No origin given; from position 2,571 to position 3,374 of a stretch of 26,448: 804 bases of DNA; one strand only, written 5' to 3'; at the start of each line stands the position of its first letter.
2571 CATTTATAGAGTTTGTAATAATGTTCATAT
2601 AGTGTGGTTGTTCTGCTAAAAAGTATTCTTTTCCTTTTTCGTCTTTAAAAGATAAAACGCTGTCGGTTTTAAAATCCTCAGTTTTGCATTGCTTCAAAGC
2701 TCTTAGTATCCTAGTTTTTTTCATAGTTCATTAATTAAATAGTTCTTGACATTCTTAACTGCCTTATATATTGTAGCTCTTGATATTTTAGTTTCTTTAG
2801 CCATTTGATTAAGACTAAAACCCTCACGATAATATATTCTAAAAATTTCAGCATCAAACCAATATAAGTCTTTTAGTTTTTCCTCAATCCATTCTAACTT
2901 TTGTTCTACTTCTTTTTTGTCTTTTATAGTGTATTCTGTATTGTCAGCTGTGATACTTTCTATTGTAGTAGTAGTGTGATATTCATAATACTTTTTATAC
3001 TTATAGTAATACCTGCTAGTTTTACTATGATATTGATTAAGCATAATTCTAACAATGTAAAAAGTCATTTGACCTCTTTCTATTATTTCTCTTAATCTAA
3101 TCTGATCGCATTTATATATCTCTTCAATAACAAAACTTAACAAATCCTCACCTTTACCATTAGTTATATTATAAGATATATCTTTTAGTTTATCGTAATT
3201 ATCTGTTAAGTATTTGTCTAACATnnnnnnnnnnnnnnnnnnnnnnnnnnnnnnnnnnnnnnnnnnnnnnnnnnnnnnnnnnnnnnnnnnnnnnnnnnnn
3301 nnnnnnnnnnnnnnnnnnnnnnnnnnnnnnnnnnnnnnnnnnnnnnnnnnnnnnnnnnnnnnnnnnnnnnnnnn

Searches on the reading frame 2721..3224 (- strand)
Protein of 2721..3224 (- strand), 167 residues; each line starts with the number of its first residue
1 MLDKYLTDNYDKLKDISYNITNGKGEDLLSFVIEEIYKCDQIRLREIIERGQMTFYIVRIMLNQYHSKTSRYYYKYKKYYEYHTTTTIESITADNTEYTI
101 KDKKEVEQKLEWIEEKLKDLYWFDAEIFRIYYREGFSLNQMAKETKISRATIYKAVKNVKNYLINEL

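Call 90: search_protein_families(library=phrogs, proteins=[window:2721-3224:-], max_evalue=0.001)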
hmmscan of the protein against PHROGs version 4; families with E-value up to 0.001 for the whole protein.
window:2721-3224:- (167 aa): 2 families
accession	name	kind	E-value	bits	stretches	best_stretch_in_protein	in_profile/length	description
phrog_11138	-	unknown function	0.00021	22.6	1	59-164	31-136/142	-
phrog_36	-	transcription regulation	0.00035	21.3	1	87-162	104-186/220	transcriptional regulator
